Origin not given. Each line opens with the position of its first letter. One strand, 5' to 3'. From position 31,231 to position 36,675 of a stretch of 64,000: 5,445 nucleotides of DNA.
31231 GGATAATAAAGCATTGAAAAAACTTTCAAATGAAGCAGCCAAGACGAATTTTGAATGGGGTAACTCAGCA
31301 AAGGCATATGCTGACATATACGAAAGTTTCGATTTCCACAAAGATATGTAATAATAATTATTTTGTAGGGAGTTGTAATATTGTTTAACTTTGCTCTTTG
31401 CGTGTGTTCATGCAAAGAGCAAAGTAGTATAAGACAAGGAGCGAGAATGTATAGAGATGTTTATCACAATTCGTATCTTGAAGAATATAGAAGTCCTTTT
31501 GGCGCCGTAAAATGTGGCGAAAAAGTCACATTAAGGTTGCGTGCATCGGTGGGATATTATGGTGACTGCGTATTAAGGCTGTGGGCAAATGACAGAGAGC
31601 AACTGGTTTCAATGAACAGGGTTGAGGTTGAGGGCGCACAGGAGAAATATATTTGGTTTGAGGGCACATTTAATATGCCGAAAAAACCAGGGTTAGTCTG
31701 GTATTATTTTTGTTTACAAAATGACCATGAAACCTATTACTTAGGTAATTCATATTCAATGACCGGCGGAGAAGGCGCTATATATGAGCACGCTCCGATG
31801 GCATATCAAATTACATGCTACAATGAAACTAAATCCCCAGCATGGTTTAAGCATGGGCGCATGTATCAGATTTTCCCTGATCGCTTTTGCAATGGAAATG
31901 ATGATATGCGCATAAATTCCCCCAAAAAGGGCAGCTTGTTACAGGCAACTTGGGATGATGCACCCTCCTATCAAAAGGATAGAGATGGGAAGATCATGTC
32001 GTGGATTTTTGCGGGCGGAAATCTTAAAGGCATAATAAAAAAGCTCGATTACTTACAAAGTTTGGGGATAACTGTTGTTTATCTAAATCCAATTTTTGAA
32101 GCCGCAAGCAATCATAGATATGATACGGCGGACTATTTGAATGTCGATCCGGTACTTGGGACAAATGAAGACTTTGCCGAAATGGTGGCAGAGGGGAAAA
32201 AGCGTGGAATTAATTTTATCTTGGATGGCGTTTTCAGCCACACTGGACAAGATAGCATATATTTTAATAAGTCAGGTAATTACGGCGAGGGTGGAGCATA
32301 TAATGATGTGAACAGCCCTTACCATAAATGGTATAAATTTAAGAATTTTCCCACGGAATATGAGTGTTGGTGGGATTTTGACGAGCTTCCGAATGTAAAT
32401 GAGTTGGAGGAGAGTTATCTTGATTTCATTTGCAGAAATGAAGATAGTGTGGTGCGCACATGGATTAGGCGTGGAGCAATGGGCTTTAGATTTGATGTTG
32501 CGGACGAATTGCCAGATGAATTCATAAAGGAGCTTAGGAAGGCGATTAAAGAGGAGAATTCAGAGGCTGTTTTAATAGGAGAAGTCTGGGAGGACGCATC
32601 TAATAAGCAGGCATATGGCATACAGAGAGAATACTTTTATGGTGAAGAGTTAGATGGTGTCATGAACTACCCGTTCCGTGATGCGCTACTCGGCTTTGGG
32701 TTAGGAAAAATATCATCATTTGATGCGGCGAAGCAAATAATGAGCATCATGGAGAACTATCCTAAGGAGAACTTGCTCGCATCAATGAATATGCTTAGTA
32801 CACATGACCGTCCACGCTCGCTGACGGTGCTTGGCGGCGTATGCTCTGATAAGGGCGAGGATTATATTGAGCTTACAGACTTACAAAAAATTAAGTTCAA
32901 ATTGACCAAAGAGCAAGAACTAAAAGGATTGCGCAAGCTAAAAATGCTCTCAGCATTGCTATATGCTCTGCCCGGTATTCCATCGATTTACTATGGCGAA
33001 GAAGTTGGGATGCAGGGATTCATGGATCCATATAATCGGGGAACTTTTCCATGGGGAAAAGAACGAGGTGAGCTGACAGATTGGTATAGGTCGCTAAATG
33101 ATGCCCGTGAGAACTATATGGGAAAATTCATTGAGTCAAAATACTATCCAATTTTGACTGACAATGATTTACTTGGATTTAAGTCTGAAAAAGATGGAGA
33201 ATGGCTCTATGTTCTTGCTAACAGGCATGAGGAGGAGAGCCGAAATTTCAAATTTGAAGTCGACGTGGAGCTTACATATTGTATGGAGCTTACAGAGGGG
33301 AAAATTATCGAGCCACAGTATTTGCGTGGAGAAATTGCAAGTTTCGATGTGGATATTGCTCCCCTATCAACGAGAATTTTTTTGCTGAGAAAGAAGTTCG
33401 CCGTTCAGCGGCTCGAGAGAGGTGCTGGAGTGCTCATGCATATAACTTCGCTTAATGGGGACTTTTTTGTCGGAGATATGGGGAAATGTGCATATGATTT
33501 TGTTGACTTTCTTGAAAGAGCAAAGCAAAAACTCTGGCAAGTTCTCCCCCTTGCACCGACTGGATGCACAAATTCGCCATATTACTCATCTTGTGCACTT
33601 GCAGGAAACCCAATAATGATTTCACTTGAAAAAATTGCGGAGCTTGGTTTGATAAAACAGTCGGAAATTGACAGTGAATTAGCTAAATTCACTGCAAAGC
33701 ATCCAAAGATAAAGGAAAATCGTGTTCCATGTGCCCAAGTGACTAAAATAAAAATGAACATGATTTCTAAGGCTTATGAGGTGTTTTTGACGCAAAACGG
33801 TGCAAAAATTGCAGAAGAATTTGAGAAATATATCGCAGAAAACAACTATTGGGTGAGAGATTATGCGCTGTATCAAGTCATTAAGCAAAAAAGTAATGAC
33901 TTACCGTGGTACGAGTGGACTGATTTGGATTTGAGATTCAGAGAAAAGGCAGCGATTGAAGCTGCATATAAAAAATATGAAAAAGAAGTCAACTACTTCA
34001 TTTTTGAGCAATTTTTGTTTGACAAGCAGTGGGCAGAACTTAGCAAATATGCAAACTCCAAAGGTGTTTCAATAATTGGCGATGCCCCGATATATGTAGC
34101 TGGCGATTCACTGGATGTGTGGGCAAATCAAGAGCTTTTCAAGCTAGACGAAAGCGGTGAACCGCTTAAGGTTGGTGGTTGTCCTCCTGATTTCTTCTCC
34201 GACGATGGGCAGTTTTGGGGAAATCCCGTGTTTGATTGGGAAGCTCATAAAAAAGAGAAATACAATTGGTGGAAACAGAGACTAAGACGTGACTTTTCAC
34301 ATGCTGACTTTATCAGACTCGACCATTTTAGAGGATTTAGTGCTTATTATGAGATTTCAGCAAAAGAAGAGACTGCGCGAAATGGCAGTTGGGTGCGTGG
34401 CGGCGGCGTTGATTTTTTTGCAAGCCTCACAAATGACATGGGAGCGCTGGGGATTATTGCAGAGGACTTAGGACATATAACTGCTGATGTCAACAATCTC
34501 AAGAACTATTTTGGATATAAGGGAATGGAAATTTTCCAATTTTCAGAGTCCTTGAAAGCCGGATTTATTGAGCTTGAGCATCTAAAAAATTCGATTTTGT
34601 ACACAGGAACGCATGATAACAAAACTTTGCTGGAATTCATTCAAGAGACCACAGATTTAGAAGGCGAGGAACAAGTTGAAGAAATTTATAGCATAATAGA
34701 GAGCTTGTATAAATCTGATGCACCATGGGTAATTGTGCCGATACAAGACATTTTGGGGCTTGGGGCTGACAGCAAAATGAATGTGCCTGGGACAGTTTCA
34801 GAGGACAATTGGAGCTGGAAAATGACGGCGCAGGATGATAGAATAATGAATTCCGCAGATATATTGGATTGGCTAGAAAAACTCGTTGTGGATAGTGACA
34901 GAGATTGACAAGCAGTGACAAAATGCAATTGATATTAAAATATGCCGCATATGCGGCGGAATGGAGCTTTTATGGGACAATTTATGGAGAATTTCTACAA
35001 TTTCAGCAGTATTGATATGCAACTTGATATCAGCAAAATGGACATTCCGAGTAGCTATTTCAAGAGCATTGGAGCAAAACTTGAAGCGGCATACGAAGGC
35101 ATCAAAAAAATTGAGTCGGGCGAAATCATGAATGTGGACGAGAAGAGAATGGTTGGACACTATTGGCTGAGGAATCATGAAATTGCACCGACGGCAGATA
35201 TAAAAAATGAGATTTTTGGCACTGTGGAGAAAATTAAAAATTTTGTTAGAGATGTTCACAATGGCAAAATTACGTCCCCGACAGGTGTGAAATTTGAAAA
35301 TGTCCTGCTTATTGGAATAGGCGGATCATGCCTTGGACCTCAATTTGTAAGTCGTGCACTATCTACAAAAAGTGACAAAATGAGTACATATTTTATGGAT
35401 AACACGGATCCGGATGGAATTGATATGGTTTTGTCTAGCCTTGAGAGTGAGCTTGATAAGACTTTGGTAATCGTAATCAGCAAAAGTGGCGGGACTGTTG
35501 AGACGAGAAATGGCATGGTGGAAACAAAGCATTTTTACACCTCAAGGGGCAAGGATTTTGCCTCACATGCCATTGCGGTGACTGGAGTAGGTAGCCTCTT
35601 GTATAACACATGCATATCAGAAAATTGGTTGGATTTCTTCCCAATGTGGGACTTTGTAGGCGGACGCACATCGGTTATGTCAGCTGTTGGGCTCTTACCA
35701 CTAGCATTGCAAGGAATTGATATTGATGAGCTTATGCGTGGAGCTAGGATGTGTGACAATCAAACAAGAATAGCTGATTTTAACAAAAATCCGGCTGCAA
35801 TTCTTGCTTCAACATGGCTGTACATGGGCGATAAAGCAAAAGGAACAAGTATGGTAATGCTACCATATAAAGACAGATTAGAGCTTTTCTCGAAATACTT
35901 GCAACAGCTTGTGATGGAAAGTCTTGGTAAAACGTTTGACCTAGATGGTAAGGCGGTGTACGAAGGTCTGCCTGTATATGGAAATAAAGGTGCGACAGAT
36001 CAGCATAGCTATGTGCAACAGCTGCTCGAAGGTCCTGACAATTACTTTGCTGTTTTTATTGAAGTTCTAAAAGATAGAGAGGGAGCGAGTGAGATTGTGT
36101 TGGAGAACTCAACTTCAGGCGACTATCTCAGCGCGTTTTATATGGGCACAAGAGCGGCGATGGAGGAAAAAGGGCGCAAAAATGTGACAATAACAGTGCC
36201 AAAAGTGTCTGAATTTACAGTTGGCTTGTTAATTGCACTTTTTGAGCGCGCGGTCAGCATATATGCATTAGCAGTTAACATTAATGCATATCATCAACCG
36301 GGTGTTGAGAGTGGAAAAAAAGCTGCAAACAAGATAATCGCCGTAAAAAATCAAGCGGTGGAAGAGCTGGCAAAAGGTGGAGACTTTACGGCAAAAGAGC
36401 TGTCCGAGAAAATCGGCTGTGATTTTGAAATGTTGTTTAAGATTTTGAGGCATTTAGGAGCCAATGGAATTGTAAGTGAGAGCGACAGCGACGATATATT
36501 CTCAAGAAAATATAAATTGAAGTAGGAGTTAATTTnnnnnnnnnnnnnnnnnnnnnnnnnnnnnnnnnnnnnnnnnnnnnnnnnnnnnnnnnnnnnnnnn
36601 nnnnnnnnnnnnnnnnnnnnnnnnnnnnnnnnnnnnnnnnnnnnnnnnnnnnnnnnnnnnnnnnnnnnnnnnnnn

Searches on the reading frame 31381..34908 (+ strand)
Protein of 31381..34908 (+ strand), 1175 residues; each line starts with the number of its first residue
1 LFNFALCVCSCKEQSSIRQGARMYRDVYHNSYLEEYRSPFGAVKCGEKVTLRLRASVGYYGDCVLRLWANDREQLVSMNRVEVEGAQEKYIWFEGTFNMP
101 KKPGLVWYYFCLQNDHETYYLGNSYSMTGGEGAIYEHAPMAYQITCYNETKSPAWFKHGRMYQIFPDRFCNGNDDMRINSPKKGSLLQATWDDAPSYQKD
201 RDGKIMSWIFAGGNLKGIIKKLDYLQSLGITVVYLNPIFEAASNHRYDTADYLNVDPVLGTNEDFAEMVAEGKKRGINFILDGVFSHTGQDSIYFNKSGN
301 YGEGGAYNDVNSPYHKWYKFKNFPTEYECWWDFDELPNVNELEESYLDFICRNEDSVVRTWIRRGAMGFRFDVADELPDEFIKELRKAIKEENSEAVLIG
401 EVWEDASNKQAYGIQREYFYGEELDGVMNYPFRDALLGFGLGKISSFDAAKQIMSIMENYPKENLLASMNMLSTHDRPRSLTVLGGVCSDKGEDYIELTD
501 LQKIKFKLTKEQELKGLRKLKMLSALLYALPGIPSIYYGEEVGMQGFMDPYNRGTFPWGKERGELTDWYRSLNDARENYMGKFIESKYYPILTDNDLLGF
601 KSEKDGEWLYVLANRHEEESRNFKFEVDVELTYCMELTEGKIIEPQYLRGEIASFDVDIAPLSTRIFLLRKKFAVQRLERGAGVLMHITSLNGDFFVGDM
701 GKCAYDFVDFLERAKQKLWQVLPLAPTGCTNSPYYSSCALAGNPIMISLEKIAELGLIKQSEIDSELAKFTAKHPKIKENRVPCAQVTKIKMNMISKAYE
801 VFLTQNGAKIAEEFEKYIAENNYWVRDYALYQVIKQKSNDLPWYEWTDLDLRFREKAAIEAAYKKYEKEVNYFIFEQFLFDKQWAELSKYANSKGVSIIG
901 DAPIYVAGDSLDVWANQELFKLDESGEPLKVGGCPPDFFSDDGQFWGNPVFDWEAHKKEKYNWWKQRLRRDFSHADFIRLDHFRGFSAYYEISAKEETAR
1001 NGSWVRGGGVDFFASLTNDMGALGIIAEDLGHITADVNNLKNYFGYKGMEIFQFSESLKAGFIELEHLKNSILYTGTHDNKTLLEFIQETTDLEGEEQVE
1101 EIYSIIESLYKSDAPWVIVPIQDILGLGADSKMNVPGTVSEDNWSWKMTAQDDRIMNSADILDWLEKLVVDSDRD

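Call 21: search_protein_families(library=pfam, proteins=[window:31381-34908:+], max_evalue=0.00001)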
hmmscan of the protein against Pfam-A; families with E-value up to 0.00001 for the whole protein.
window:31381-34908:+ (1175 aa): 2 families
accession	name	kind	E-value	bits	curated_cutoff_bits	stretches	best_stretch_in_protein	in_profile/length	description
PF02446.23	Glyco_hydro_77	-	1.4e-148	496.1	25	1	686-1151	1-462/465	4-alpha-glucanotransferase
PF00128.31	Alpha-amylase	-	2.8e-54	185.5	22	1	163-548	1-360/446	Alpha amylase, catalytic domain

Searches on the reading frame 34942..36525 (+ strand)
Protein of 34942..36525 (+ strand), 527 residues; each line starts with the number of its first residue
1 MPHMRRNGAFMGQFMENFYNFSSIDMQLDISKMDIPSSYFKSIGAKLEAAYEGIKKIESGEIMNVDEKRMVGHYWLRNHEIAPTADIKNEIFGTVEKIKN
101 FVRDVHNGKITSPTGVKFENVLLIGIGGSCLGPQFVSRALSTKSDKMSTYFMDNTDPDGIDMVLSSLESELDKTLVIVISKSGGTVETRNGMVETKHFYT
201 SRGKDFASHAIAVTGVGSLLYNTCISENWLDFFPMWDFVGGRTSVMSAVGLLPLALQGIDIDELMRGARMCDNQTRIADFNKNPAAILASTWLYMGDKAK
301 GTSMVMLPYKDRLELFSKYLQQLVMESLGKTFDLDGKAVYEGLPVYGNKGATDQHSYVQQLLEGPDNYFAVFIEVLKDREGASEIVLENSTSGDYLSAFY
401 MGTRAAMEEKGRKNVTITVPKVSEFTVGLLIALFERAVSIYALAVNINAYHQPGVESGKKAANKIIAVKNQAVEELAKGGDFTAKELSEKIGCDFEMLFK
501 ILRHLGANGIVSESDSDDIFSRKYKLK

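Call 21: search_protein_families(library=pfam, proteins=[window:34942-36525:+], max_evalue=0.00001)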
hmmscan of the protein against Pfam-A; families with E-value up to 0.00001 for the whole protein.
window:34942-36525:+ (527 aa): 1 family
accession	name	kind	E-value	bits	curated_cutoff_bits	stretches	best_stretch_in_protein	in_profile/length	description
PF00342.24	PGI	-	9.3e-61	206.3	22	2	52-414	26-389/486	Phosphoglucose isomerase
